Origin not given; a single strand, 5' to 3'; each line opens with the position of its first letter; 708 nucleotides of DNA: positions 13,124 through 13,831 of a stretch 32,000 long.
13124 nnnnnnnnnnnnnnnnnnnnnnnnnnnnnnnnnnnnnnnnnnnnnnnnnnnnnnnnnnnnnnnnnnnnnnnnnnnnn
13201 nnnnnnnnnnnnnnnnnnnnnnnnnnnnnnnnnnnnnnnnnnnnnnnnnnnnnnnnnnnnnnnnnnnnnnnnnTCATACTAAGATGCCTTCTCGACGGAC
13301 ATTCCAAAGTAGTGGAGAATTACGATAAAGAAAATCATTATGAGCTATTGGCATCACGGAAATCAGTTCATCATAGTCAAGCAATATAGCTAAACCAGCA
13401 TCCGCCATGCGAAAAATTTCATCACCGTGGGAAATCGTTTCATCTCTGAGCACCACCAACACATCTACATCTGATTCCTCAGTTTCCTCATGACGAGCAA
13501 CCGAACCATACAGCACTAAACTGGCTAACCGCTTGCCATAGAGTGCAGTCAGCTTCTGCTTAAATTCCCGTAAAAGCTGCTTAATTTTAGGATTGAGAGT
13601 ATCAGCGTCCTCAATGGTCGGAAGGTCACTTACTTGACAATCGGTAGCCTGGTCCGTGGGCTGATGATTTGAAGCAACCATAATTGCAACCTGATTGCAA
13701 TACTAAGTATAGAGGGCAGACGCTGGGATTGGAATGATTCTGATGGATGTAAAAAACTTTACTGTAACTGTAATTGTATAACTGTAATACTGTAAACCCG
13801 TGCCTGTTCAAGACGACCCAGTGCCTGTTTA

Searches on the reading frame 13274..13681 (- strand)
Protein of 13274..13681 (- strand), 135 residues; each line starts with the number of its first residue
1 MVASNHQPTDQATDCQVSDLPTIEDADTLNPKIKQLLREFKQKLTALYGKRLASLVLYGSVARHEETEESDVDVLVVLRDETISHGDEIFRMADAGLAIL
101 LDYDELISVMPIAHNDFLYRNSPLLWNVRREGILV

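Call 8: search_protein_families(library=pfam, proteins=[window:13274-13681:-], max_evalue=0.001)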
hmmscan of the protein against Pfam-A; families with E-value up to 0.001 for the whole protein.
window:13274-13681:- (135 aa): 3 families
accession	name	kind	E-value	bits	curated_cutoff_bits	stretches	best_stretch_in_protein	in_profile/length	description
PF01909.29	NTP_transf_2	-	8.9e-09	36.1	21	1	37-82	1-44/93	Nucleotidyltransferase domain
PF18765.7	Polbeta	-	7e-07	29.8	26.9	1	51-99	12-58/93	Polymerase beta, Nucleotidyltransferase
PF03445.19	DUF294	-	0.00035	20.9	21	1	50-97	47-95/138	Putative nucleotidyltransferase DUF294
